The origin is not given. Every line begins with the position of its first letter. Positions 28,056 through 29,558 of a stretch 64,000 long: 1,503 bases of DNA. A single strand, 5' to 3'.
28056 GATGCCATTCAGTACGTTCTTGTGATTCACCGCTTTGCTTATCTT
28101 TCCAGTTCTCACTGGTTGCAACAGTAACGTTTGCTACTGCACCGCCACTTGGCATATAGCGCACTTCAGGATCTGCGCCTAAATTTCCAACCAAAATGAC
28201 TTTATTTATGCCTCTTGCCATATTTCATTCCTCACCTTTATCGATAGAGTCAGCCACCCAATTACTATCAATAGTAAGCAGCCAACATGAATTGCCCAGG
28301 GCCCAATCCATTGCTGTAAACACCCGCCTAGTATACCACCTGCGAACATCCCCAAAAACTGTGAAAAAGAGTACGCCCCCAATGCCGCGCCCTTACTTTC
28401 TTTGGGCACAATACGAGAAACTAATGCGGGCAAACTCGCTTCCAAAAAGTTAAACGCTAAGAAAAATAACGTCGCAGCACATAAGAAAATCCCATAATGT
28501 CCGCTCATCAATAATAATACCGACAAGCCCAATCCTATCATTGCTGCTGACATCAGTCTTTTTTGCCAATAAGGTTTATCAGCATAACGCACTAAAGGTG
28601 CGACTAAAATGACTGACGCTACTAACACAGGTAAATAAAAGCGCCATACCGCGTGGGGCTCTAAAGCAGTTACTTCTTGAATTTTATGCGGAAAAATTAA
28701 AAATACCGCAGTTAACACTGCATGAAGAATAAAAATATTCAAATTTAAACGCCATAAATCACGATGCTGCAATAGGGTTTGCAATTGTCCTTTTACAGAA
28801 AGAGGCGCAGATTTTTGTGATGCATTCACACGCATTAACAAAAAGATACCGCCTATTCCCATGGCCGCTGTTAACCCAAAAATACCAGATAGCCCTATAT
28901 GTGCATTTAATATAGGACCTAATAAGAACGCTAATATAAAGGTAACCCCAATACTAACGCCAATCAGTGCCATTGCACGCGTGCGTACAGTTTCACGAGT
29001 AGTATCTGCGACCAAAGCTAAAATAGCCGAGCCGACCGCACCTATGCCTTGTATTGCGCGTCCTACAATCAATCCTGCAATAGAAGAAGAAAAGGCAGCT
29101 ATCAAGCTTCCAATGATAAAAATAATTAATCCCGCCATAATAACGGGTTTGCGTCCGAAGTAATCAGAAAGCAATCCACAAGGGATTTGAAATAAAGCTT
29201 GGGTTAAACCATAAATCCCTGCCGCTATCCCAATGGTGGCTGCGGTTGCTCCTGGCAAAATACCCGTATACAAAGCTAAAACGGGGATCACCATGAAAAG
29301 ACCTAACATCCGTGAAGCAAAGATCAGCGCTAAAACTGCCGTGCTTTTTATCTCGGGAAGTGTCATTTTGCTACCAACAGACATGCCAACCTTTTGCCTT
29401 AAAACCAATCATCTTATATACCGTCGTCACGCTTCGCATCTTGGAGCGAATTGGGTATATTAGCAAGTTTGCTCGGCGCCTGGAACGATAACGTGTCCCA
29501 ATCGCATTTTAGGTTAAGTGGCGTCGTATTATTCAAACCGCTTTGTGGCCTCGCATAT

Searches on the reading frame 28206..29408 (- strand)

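Call 27: search_protein_families(library=pfam, proteins=[window:28206-29408:-], max_evalue=0.01)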
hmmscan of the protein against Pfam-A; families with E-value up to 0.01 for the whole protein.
window:28206-29408:- (400 aa): 2 families
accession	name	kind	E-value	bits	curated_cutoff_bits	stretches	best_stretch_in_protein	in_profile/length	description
PF07690.21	MFS_1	-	5.8e-40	137.7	33.4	2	26-264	1-251/347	Major Facilitator Superfamily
PF00083.30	Sugar_tr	-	1.1e-07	31.5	22.3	1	56-194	45-191/452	Sugar (and other) transporter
